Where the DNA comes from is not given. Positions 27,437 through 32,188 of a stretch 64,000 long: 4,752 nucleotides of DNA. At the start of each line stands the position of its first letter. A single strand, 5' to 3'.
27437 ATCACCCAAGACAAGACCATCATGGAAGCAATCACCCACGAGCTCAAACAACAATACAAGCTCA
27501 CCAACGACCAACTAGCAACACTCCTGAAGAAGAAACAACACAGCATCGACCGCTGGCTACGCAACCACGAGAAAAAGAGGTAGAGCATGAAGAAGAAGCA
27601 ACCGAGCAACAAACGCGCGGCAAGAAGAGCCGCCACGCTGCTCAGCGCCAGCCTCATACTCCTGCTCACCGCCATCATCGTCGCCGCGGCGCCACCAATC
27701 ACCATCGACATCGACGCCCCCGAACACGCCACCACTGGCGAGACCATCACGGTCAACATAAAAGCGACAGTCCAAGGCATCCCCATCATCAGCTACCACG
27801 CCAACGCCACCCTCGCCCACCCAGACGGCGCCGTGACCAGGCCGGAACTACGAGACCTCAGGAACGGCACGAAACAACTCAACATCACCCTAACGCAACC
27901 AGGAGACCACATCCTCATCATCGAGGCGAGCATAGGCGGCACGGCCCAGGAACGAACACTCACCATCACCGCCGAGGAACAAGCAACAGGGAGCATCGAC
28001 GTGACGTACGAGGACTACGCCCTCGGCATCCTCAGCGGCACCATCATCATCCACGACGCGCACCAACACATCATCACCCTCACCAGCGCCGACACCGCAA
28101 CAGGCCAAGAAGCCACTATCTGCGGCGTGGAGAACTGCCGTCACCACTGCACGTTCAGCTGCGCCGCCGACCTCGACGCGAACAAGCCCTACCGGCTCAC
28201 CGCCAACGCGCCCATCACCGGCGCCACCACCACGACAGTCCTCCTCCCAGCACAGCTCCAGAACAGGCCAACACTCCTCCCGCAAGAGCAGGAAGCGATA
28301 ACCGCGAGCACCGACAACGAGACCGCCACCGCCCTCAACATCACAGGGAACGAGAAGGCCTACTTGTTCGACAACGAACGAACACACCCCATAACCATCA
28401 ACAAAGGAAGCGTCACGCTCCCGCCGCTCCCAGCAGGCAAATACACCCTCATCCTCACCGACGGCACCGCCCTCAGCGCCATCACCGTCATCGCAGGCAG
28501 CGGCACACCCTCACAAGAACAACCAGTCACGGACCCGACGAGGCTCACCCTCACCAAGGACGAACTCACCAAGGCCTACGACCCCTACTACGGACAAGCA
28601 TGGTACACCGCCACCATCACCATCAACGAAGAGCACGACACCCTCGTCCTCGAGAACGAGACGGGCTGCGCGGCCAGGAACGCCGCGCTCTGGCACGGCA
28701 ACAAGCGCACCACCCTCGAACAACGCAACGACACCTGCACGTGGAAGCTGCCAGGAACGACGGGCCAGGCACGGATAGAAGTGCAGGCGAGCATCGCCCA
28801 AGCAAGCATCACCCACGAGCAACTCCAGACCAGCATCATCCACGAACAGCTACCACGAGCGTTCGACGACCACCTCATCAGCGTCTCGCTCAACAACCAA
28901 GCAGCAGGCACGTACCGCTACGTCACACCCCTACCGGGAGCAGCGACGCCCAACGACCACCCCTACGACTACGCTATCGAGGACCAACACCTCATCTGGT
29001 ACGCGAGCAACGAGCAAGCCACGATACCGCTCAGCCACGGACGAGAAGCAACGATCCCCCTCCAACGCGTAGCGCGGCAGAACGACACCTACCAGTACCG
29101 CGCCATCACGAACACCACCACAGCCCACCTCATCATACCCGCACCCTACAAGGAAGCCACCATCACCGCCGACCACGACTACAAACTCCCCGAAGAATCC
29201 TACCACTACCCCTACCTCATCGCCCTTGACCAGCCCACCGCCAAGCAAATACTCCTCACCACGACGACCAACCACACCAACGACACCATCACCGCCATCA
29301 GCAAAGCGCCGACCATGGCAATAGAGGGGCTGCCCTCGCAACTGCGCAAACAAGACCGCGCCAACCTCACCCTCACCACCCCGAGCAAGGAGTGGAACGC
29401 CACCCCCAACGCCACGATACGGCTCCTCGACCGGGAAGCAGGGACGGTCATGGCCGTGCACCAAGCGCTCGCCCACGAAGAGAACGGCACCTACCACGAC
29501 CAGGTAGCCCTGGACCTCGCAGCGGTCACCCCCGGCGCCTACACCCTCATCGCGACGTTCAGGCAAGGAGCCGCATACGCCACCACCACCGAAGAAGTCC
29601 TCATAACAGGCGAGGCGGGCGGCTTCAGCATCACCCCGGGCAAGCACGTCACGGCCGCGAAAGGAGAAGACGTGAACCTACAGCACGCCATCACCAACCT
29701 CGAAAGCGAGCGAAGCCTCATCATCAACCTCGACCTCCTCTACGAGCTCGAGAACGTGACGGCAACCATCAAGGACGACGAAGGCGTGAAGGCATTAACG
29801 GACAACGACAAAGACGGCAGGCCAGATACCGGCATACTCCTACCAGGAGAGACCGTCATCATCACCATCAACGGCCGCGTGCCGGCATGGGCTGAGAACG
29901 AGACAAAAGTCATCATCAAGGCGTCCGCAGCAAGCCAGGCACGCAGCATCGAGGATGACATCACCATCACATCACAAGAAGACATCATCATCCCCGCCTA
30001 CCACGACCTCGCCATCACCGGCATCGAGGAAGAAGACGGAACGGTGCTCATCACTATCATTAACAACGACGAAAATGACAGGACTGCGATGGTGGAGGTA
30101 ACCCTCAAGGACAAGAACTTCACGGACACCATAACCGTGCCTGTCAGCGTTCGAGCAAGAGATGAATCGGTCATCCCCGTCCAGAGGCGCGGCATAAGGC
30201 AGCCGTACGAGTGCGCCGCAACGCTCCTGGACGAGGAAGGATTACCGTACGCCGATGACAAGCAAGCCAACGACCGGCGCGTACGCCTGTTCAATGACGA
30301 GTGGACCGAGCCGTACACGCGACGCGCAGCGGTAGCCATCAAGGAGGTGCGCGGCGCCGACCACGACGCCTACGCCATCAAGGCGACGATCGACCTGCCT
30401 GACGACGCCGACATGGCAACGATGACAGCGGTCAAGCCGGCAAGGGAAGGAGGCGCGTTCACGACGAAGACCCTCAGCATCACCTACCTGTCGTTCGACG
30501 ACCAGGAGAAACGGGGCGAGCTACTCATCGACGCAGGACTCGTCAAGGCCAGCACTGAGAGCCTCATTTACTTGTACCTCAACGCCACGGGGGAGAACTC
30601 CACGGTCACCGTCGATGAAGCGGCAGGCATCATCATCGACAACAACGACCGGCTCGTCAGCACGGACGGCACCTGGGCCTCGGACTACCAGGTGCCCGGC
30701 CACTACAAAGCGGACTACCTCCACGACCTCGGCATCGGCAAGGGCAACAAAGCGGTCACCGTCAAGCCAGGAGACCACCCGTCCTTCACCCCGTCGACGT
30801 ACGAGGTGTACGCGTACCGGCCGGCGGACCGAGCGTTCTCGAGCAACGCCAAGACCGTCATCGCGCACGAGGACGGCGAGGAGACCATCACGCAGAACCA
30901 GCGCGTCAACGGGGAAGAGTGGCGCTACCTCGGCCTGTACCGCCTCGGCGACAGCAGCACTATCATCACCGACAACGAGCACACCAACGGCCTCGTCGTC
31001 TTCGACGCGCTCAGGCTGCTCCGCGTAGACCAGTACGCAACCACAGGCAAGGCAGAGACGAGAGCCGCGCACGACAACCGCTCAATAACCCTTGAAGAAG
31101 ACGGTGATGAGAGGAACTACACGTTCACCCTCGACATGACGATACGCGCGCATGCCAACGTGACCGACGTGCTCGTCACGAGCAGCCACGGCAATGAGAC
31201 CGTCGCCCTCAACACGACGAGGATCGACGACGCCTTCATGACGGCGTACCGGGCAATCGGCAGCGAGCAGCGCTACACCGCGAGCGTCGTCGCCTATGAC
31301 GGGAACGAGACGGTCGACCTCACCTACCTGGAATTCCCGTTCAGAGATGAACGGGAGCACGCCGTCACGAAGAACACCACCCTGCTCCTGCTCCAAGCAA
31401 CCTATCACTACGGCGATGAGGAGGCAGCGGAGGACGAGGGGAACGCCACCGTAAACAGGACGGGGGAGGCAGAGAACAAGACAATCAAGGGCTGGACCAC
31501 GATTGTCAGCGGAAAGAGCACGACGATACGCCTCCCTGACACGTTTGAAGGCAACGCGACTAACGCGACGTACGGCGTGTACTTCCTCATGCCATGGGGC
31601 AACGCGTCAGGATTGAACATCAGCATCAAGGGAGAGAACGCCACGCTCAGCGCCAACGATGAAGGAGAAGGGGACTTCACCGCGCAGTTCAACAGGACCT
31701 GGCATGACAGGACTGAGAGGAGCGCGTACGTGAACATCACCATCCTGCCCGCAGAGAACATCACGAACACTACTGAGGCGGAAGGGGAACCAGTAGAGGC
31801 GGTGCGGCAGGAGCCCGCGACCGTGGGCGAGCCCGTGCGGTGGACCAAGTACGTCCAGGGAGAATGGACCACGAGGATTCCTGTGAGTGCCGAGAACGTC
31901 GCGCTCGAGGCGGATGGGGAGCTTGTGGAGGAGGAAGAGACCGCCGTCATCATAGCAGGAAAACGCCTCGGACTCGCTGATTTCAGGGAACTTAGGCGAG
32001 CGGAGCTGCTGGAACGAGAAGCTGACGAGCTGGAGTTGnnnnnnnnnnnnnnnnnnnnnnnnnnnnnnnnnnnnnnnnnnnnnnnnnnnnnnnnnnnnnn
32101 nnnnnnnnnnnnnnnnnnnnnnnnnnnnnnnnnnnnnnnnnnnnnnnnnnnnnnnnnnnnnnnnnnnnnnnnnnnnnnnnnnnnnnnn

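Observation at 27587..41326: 4,579-aa sequon-saturated mosaic surface protein without a recognisable C-terminal anchor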

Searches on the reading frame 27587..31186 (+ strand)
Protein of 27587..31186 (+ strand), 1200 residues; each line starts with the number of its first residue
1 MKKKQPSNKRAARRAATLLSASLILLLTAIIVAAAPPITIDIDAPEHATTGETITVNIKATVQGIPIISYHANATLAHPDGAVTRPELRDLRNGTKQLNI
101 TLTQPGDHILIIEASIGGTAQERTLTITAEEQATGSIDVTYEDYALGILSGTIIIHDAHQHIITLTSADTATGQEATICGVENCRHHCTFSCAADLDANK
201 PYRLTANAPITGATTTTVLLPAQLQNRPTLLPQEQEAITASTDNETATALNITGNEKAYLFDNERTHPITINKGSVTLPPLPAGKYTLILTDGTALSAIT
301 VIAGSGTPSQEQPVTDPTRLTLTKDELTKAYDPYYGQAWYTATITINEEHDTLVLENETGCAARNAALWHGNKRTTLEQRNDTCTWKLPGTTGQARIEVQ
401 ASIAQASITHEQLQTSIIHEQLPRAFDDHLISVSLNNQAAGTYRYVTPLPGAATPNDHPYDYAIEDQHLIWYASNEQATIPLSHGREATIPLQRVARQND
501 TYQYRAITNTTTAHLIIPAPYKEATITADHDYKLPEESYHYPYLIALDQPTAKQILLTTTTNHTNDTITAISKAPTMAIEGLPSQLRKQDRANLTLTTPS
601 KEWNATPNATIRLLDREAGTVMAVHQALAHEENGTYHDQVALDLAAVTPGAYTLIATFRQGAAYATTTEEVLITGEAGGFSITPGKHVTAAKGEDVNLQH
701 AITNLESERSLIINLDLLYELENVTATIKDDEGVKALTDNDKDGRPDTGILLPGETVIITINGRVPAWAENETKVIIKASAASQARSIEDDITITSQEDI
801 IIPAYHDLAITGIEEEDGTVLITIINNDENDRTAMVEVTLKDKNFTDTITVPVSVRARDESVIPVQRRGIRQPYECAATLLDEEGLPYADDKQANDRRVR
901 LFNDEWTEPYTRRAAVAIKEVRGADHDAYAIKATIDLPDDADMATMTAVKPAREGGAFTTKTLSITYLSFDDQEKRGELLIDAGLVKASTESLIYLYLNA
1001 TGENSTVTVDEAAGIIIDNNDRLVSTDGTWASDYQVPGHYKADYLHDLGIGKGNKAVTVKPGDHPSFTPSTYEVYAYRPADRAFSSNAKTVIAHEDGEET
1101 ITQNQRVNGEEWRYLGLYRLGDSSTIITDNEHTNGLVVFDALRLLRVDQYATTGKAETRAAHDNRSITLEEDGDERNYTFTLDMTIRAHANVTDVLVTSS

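Call 17: find_homologous_proteins(query=window:27587-31186:+, max_evalue=0.001)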
Query window:27587-31186:+: 8000 candidates shared short words with the query, none scored E <= 0.001.

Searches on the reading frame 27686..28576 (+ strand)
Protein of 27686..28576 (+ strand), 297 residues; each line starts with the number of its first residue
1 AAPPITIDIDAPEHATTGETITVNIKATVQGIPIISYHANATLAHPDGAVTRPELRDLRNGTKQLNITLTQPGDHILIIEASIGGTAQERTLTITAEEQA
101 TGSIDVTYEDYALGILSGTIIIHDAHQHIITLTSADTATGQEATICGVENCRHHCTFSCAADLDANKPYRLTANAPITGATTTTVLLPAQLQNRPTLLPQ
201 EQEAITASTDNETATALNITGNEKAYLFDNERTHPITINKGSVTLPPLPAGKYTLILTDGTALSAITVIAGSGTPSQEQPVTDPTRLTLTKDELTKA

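Call 57: search_protein_families(library=pfam, proteins=[window:27686-28576:+], max_evalue=1)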
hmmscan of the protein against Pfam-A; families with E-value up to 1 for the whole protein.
window:27686-28576:+ (297 aa): 4 families
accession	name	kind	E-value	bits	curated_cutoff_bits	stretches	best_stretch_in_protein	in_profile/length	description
PF22508.2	InlJ_IG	-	0.021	15.4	26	1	69-121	24-78/81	Internalin J, Immunoglobulin-like domain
PF19630.5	DUF6134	-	0.042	14.4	27.9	1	17-133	21-126/184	Domain of unknown function (DUF6134)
PF00630.25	Filamin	-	0.082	14.2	26.9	1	14-77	16-78/93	Filamin/ABP280 repeat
PF23619.1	Ig_VWA7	-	0.085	13.5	27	0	6-33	63-90/104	VWA7 Ig-like domain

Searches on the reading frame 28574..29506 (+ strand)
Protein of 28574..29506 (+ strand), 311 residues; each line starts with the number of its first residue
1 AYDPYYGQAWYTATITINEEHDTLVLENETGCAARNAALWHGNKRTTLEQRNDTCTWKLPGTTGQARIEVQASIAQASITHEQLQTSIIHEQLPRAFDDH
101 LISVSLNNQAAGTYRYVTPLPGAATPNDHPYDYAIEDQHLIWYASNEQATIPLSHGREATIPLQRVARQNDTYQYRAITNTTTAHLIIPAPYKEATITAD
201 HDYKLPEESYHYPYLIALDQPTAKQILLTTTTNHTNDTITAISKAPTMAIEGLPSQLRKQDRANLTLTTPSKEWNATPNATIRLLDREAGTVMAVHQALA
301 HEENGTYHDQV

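Call 57: search_protein_families(library=pfam, proteins=[window:28574-29506:+], max_evalue=1)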
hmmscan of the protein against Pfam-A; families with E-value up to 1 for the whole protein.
window:28574-29506:+ (311 aa): 2 families
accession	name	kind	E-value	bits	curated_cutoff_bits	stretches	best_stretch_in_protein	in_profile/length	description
PF14326.11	DUF4384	-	0.02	15.4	27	1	179-228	26-74/81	Domain of unknown function (DUF4384)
PF19475.4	DUF6012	-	0.13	12.2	25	0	20-92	92-164/200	Family of unknown function (DUF6012)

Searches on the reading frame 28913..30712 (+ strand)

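Call 4: search_protein_families(library=pfam, proteins=[window:28913-30712:+], max_evalue=0.01)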
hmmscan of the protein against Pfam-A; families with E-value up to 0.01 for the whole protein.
window:28913-30712:+ (600 aa): 1 family
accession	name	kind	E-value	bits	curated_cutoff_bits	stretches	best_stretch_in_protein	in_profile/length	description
PF09912.14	DUF2141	-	0.00022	21.6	24.4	0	168-253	14-99/112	Uncharacterized protein conserved in bacteria (DUF2141)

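Call 24: search_protein_families(library=ncbifam, proteins=[window:28913-30712:+], max_evalue=0.1)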
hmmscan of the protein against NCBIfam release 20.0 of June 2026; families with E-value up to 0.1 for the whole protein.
window:28913-30712:+ (600 aa): 0 families

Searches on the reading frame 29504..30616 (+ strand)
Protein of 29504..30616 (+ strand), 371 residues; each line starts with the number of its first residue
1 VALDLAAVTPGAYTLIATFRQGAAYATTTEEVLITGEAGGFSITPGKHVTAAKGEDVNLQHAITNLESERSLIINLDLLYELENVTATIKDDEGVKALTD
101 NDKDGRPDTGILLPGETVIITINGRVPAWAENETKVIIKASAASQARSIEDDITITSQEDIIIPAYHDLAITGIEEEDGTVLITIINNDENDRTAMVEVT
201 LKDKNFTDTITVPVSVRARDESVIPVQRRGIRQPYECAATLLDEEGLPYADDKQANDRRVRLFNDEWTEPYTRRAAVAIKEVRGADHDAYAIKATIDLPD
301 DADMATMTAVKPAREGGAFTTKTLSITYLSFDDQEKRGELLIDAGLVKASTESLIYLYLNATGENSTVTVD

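Call 57: search_protein_families(library=pfam, proteins=[window:29504-30616:+], max_evalue=1)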
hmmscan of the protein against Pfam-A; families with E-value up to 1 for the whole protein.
window:29504-30616:+ (371 aa): 4 families
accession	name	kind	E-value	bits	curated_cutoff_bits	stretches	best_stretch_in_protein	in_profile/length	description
PF09912.14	DUF2141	-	0.001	19.4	24.4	0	278-322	44-87/112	Uncharacterized protein conserved in bacteria (DUF2141)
PF20944.2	StcE_b-sandwich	-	0.098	13.1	27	0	195-221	2-28/75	Metalloprotease StcE, beta-sandwich domain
PF00635.32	Motile_Sperm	-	0.15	12.4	25.9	1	106-148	49-94/109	MSP (Major sperm protein) domain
PF08428.16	Rib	-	0.18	12.9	27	0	190-217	49-75/76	Rib domain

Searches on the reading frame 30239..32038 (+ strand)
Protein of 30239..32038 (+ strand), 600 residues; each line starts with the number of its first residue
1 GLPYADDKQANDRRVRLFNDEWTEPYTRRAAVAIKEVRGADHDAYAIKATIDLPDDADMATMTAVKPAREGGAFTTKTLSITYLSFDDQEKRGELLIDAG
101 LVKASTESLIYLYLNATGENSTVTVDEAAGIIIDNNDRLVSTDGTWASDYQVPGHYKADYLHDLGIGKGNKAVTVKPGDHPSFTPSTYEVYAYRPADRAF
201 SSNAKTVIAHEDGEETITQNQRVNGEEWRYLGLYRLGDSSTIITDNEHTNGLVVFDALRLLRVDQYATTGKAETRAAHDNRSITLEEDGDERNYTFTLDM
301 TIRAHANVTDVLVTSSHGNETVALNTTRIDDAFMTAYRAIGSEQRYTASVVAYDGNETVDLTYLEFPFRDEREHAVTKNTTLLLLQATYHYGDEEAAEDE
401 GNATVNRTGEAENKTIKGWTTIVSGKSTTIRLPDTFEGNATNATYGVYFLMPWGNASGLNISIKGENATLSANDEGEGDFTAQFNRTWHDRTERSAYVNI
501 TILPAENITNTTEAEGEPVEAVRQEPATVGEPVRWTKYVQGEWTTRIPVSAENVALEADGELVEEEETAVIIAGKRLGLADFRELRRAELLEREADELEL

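Call 4: search_protein_families(library=pfam, proteins=[window:30239-32038:+], max_evalue=0.01)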
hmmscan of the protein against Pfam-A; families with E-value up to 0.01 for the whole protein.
window:30239-32038:+ (600 aa): 1 family
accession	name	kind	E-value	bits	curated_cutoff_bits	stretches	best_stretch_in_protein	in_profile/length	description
PF25275.1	Golvesin_C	-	1.8e-15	57.6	31.6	1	131-261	1-131/132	Golvesin C-terminal domain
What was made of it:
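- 30620..31027 (+): Golvesin_C / carbohydrate-binding-module-like domain (aa 1012-1147). Pfam PF25275 at 1.8e-15 (call 4).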

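Call 24: search_protein_families(library=ncbifam, proteins=[window:30239-32038:+], max_evalue=0.1)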
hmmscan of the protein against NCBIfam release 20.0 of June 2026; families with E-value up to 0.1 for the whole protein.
window:30239-32038:+ (600 aa): 0 families

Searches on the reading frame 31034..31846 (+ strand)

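Call 57: search_protein_families(library=pfam, proteins=[window:31034-31846:+], max_evalue=1)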
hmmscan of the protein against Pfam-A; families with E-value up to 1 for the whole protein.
window:31034-31846:+ (271 aa): 2 families
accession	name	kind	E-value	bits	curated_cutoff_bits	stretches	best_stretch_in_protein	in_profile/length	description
PF21460.3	IL3Rb_N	-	0.032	15.4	27.9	1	214-262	11-59/89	GM-CSF/IL-3/IL-5 receptor common beta subunit, N-terminal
PF04881.20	Adeno_GP19K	-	0.14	12.5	27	1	35-98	3-67/133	Adenovirus GP19K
